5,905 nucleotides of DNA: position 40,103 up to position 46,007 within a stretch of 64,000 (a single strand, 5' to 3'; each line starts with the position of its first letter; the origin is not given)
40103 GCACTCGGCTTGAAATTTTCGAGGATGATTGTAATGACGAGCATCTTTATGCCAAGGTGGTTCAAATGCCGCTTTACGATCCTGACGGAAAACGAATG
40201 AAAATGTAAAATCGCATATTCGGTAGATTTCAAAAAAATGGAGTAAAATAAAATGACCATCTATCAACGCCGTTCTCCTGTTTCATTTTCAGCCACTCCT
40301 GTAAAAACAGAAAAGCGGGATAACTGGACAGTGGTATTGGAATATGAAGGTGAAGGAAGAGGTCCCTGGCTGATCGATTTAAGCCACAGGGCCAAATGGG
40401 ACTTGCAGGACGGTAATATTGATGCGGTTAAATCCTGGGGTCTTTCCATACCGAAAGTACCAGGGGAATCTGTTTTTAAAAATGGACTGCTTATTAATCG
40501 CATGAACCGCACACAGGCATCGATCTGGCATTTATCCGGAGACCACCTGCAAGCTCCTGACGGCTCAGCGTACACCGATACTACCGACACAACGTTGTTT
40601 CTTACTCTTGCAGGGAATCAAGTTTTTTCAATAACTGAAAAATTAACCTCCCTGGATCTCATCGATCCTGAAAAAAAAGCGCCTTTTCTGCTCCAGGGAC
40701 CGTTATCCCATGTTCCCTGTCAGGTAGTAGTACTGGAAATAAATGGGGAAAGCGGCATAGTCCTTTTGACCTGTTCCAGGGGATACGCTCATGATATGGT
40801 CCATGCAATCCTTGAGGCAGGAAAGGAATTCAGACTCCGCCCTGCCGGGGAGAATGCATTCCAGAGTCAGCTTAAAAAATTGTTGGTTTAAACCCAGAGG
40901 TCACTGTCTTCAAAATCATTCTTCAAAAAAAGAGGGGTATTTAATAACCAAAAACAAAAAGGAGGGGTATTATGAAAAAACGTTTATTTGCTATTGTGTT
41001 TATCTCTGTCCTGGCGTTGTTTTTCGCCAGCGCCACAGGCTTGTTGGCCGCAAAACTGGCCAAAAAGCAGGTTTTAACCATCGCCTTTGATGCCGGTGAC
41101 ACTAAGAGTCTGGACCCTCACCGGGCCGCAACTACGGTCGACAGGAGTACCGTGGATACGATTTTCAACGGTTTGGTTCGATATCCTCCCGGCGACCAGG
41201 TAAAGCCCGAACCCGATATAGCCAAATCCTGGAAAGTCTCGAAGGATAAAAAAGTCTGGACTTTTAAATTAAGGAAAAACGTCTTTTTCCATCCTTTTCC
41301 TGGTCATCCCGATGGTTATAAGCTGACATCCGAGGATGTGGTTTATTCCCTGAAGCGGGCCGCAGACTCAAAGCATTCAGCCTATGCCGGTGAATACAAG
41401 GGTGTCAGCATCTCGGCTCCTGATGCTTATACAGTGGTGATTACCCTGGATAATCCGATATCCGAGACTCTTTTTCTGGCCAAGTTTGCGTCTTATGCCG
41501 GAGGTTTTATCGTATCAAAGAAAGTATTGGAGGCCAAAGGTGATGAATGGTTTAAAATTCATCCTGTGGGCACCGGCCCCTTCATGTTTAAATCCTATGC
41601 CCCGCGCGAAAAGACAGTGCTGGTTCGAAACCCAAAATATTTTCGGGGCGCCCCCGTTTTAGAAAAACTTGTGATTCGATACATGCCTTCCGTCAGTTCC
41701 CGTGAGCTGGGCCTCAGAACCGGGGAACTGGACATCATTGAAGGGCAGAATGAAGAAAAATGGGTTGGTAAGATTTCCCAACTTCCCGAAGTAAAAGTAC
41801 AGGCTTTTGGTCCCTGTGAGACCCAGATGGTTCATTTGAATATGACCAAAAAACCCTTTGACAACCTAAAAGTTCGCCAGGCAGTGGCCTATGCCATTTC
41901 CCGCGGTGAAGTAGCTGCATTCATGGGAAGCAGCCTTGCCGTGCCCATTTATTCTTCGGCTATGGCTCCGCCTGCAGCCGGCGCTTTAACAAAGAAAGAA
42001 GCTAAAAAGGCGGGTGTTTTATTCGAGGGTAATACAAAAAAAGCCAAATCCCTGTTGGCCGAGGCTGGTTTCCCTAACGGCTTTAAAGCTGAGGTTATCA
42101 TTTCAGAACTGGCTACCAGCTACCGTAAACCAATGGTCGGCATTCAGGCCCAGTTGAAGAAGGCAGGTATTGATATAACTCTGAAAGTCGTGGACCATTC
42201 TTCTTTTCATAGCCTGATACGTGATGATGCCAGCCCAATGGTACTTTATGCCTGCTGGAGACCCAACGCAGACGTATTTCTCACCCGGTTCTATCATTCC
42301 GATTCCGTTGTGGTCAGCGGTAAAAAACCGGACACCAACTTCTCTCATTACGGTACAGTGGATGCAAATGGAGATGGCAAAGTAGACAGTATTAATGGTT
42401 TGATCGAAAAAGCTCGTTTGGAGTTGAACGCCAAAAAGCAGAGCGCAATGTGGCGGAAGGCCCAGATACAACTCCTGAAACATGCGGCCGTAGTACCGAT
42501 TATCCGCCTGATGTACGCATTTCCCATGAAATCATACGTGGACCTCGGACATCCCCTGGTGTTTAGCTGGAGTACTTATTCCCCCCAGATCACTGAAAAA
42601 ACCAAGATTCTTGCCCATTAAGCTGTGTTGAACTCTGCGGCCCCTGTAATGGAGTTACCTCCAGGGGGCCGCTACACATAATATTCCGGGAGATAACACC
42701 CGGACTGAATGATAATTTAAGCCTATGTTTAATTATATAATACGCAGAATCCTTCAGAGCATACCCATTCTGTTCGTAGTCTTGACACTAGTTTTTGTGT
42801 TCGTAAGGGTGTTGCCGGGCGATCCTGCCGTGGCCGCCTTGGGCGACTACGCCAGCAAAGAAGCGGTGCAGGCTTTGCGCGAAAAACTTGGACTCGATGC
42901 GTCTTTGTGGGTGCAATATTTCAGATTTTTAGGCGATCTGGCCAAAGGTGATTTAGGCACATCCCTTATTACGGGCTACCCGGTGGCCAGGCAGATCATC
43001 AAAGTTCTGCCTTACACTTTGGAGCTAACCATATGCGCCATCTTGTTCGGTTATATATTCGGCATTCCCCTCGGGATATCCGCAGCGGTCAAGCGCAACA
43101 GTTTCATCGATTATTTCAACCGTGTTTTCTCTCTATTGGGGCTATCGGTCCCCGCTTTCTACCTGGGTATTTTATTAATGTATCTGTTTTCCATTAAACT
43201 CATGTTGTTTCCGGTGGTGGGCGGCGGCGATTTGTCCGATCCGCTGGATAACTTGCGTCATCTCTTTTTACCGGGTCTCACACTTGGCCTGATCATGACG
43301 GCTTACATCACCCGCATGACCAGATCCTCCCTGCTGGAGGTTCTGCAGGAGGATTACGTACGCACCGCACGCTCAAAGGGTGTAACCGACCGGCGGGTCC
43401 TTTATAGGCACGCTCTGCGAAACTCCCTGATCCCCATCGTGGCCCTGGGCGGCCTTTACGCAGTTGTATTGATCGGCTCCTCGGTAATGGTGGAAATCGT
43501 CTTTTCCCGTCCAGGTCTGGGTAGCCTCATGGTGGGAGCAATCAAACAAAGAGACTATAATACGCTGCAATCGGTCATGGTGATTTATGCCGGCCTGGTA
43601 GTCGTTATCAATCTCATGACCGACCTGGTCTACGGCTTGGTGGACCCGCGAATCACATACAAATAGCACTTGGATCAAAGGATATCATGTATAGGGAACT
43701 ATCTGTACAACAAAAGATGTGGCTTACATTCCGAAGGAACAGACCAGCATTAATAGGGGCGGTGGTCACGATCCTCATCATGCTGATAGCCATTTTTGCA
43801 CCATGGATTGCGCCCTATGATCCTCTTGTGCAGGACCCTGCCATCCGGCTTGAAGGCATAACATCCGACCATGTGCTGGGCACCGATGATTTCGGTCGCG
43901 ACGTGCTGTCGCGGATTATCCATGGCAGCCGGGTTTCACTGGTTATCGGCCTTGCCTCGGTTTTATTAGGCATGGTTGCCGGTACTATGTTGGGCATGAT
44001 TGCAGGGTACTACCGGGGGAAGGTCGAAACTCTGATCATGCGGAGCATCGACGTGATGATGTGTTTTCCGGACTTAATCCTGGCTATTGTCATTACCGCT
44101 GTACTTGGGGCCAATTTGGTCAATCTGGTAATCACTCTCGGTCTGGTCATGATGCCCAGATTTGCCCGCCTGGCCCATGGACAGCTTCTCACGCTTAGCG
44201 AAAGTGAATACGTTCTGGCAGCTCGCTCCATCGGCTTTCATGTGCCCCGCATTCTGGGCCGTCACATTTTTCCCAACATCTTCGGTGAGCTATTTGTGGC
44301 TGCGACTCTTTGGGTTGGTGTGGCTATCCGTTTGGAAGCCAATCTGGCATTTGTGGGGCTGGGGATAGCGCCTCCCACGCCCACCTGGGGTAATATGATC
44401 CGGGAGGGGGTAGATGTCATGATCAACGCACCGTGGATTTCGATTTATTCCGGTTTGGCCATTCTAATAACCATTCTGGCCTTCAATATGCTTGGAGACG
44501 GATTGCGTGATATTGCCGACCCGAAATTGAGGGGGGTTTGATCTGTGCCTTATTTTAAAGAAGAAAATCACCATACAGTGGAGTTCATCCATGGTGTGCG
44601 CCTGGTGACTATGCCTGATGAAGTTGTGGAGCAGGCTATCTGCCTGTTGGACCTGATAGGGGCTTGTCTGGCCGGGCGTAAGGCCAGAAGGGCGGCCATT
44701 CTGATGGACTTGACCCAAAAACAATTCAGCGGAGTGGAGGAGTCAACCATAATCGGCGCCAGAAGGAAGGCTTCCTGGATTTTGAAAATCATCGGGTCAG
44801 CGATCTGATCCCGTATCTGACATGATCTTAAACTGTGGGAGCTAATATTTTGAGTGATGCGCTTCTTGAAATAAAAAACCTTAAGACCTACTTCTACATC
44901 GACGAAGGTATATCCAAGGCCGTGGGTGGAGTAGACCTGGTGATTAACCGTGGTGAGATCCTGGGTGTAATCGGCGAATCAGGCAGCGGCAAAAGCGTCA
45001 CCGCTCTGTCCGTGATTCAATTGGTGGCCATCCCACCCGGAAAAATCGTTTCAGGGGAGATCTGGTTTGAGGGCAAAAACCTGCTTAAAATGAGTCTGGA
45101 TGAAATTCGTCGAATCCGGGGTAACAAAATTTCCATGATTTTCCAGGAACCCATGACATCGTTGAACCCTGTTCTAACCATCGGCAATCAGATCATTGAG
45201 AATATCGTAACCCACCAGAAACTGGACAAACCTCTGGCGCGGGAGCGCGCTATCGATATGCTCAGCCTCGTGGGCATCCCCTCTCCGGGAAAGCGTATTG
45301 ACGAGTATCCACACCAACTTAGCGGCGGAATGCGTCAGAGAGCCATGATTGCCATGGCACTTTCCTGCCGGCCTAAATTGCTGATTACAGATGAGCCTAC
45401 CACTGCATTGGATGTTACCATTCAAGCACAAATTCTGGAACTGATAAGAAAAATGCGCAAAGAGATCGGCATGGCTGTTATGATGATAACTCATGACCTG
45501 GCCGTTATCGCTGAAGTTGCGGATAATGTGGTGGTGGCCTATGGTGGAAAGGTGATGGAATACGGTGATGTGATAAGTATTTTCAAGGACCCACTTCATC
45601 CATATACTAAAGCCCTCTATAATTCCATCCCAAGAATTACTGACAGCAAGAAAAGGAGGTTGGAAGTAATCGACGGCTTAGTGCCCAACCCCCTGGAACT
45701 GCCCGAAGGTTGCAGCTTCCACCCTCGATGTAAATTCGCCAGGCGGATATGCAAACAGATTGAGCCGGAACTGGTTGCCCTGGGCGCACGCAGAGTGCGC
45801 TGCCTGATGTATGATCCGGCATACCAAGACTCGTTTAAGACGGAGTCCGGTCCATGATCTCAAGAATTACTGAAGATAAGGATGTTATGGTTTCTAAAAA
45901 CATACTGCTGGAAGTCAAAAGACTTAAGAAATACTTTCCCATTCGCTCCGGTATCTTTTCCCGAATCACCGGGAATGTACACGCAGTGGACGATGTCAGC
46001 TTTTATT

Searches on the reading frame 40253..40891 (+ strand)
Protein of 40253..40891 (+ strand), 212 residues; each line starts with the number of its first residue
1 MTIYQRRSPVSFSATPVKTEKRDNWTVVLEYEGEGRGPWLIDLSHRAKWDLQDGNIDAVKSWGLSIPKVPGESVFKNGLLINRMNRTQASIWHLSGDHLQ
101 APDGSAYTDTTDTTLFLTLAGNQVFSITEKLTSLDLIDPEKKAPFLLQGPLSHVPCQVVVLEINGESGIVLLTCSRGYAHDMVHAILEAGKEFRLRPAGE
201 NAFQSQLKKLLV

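Call 4: search_protein_families(library=pfam, proteins=[window:40253-40891:+])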
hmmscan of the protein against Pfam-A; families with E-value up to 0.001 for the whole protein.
window:40253-40891:+ (212 aa): 1 family
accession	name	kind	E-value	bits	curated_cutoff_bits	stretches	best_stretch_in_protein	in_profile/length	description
PF01571.26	GCV_T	-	9.6e-08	32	25.6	1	96-205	121-227/255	Aminomethyltransferase folate-binding domain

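Call 26: search_solved_structures(query=window:40253-40891:+, max_evalue=1, show_alignments=1)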
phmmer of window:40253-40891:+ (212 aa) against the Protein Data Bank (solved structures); distinct sequences matched with E-value up to 1: 1.
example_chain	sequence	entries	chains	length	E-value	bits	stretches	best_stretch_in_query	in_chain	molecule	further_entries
5l46_A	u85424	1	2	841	0.79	12.4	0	110-200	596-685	Dimethylglycine dehydrogenase, mitochondrial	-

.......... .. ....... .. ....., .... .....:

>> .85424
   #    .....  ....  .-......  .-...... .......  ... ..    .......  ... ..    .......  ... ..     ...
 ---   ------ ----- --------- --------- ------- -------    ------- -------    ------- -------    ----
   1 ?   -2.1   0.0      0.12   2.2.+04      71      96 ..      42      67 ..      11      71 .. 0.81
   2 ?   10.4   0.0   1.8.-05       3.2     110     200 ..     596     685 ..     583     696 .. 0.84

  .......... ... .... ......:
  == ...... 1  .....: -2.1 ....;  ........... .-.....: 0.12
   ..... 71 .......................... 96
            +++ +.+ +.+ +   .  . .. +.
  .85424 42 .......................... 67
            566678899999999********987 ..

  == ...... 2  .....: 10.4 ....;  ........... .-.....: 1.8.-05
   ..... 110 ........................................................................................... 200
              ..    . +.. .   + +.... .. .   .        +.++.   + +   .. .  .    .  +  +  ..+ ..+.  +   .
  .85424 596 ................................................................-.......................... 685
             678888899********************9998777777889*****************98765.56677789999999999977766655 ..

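Call 33: search_protein_families(library=ncbifam, proteins=[window:40253-40891:+], max_evalue=0.01)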
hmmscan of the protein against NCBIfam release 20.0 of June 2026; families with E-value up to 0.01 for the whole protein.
window:40253-40891:+ (212 aa): 0 families

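Call 76: search_solved_structures(query=A5, max_evalue=10, show_alignments=1)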
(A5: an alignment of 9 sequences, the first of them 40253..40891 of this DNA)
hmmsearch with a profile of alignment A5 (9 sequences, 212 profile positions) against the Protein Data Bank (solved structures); distinct sequences matched with E-value up to 10: 2.
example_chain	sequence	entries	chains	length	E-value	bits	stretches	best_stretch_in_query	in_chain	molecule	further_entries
9bh5_AU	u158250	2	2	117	0.17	14.2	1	101-162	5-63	Small ribosomal subunit protein uS10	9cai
6tlh_A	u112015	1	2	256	1.6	11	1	165-198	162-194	KN motif and ankyrin repeat domain-containing protein 3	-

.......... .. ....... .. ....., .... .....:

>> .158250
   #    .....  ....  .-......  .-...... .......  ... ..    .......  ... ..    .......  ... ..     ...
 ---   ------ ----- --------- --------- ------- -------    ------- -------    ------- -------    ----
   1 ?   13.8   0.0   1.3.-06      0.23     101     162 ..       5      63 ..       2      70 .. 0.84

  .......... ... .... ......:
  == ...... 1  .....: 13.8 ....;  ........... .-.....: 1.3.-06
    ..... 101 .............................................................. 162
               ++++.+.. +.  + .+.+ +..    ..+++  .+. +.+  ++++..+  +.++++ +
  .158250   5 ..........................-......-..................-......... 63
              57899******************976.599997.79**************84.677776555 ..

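Call 77: find_homologous_proteins(query=window:40253-40891:+, max_evalue=0.001)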
Query window:40253-40891:+ (212 aa): 1696 proteins with E <= 0.001 among 1851 candidates; the best 120 are listed.
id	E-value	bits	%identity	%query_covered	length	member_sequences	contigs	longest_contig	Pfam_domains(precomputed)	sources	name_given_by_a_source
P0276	6.8e-139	478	100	100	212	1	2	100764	PF01571.27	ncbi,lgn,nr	ncbi:MAG: sarcosine oxidase subunit gamma SoxG [Thermodesulfobacteriota bacterium]|nr:sarcosine oxid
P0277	7.4e-114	396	83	100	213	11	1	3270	-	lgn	-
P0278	1.1e-110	386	81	100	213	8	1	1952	-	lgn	-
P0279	1.6e-109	382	80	100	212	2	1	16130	PF01571.27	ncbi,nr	ncbi:MAG: sarcosine oxidase subunit gamma SoxG [Thermodesulfobacteriota bacterium]|nr:sarcosine oxid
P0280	2.0e-106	372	78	100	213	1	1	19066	PF01571.27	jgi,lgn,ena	-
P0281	2.2e-106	372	78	100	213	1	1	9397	-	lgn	-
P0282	6.4e-106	371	79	99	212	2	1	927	PF01571.27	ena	-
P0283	1.0e-105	370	77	100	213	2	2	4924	-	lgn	-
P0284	2.4e-105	369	76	100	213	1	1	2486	-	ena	-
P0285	4.2e-105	368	79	99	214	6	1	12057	-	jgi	-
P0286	1.5e-104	366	76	98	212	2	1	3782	-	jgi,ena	-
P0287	9.8e-103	360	76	99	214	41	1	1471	-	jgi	jgi:hypothetical protein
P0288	2.4e-102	359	75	98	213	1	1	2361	-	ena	-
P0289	5.8e-102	358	76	97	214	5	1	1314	-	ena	-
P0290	8.2e-102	357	76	97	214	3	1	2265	-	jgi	-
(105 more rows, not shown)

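Call 86: predict_structure(alignment_id=A6)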
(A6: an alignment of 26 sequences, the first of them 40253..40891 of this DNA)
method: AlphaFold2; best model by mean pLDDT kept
length: 212 residues; sequences in the alignment: 26
mean_pLDDT: 87.3   pTM: 0.87
mean pLDDT of the five models: 87.3, 83.9, 83.1, 63.7, 53.8
residues with pLDDT >= 90: 121; 70-90: 74; 50-70: 11; < 50: 6
segments of 3 or more residues with pLDDT < 50: 1-6
pLDDT, mean of each block of 10 residues (from residue 1): 52 91 87 91 91 93 92 93 95 78 81 83 93 82 89 89 92 85 92 95 91 75
secondary structure, 60 per line:
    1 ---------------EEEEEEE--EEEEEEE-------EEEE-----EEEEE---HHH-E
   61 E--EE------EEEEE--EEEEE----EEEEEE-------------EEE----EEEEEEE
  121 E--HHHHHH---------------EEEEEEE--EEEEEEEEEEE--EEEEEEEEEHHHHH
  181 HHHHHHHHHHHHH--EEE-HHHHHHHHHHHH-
elements in order: E16-22 E25-31 E39-42 E48-52 E72-76 E79-83 E88-93 E107-109 E114-121 H124-129 E145-151 E154-164 E167-175 H176-193 E196-198 H200-211

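Call 89: fold_search(model_id=the predicted structure, library=pdb)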
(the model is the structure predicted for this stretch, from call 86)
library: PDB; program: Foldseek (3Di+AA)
matches with E <= 10: 904; with E <= 0.001: 36
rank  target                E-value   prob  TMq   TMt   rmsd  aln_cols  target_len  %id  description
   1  5l46_A                6.4e-09  1.00  0.67  0.19   4.8       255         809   17  Crystal structure of human dimethylglycine-dehydrogenase (released 2016-08-17)
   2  4pab_B                9.4e-09  1.00  0.67  0.19   5.2       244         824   16  Crystal structure of the precursor form of rat DMGDH complexed with tetrahydrofolate (released 2014-06-18)
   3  4pab_A                1.4e-08  1.00  0.68  0.19   5.3       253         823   16  Crystal structure of the precursor form of rat DMGDH complexed with tetrahydrofolate (released 2014-06-18)
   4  1yx2_A                2.5e-08  1.00  0.61  0.38   6.6       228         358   17  Crystal Structure of the Probable Aminomethyltransferase from Bacillus subtilis (released 2005-04-05)
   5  5l46_B                2.7e-08  1.00  0.65  0.19   7.2       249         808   16  Crystal structure of human dimethylglycine-dehydrogenase (released 2016-08-17)
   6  4p9s_A                3.6e-08  1.00  0.63  0.18   5.8       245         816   16  Crystal structure of the mature form of rat DMGDH (released 2014-06-18)
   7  1vrq_A                4.1e-08  1.00  0.65  0.16   6.0       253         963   14  Crystal Structure of Heterotetrameric Sarcosine Oxidase from Corynebacterium sp. U-96 in complex with Folinic Acid (released 2005-07-05)
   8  1yx2_B                5.1e-08  1.00  0.62  0.37   6.9       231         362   18  Crystal Structure of the Probable Aminomethyltransferase from Bacillus subtilis (released 2005-04-05)
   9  1wos                  5.4e-08  1.00  0.67  0.41   6.2       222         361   15  Crystal Structure of T-protein of the Glycine Cleavage System (released 2004-09-07)
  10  1woo                  2.8e-07  1.00  0.67  0.41   5.3       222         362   14  Crystal structure of T-protein of the Glycine Cleavage System (released 2004-09-07)
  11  1pj5                  3.4e-07  1.00  0.67  0.19   9.1       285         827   13  Crystal structure of dimethylglycine oxidase of Arthrobacter globiformis in complex with acetate (released 2003-10-07)
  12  5x1k_A                4.1e-07  1.00  0.51  0.26   8.8       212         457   18  Vanillate/3-O-methylgallate O-demethylase, LigM, 3-O-methylgallate complex form (released 2017-05-17)
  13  2gag_A                4.8e-07  1.00  0.63  0.15   5.7       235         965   13  Heteroteterameric sarcosine: structure of a diflavin metaloenzyme at 1.85 a resolution (released 2006-08-08)
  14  1vrq_C                8.5e-07  1.00  0.60  0.64   3.9       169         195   15  Crystal Structure of Heterotetrameric Sarcosine Oxidase from Corynebacterium sp. U-96 in complex with Folinic Acid (released 2005-07-05)
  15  1pj6                  1.1e-06  1.00  0.66  0.18   8.9       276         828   13  Crystal structure of dimethylglycine oxidase of Arthrobacter globiformis in complex with folic acid (released 2003-10-07)
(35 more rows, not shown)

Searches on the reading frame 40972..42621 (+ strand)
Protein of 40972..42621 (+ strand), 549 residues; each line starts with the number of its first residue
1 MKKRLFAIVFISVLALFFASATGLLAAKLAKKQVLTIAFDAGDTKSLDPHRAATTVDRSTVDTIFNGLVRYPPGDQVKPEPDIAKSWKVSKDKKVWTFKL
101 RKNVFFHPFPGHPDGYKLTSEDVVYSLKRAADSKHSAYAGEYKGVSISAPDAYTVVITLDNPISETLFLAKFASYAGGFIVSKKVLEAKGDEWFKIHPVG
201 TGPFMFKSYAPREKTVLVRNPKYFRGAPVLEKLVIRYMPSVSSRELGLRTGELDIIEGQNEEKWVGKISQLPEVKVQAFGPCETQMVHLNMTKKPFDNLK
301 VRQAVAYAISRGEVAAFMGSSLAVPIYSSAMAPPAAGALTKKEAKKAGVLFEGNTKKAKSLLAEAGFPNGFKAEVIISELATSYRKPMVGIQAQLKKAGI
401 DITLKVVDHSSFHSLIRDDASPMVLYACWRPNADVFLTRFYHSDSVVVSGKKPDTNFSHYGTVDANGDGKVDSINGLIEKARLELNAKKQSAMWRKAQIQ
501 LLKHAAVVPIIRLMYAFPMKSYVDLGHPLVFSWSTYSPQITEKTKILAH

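Call 4: search_protein_families(library=pfam, proteins=[window:40972-42621:+])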
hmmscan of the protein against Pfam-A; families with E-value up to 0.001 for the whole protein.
window:40972-42621:+ (549 aa): 1 family
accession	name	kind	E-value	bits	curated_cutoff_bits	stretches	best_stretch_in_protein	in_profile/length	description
PF00496.27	SBP_bac_5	-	3.5e-75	253.9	32.4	1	78-444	1-364/368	Bacterial extracellular solute-binding proteins, family 5 Middle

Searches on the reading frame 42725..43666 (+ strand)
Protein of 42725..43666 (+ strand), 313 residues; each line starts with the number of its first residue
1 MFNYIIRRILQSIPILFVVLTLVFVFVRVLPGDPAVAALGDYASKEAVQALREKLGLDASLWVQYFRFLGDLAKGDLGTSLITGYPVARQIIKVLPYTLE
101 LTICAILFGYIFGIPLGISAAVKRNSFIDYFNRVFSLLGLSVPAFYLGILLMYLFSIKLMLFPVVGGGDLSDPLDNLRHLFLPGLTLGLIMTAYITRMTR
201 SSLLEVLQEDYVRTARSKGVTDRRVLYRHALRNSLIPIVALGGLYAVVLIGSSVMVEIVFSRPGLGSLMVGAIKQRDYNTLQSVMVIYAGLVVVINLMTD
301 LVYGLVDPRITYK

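Call 4: search_protein_families(library=pfam, proteins=[window:42725-43666:+])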
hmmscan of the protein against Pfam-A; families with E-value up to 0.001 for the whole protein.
window:42725-43666:+ (313 aa): 2 families
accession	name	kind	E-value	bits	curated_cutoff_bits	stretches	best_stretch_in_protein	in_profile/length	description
PF00528.27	BPD_transp_1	-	5e-42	144.2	26.4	1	113-311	1-183/184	Binding-protein-dependent transport system inner membrane component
PF19300.4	BPD_transp_1_N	-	5.4e-15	56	23.8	1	1-83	1-95/114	Binding-prot-dependent transport system membrane comp, N-term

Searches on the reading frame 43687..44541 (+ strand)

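Call 4: search_protein_families(library=pfam, proteins=[window:43687-44541:+])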
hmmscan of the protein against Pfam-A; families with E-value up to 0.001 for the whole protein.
window:43687-44541:+ (284 aa): 2 families
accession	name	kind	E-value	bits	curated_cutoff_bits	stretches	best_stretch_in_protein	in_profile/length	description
PF00528.27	BPD_transp_1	-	1e-23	84.4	26.4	1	99-282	1-183/184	Binding-protein-dependent transport system inner membrane component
PF12911.12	OppC_N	-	2.5e-15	56.5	23.9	1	9-53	4-48/53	N-terminal TM domain of oligopeptide transport permease C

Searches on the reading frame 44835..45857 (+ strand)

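Call 4: search_protein_families(library=pfam, proteins=[window:44835-45857:+])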
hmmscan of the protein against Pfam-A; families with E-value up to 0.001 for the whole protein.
window:44835-45857:+ (340 aa): 4 families
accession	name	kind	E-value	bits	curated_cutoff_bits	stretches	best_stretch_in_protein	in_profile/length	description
PF00005.33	ABC_tran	-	2.2e-27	96.7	25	1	32-190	3-137/137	ABC transporter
PF08352.17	oligo_HPY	-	3.7e-22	78.9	27.1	1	241-306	1-65/65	Oligopeptide/dipeptide transporter, C-terminal region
PF13304.12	AAA_21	-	3.2e-07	31.2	27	1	150-225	226-303/304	AAA domain, putative AbiEii toxin, Type IV TA system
PF02463.25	SMC_N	-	0.00032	20.7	40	0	44-232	28-209/220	RecF/RecN/SMC N terminal domain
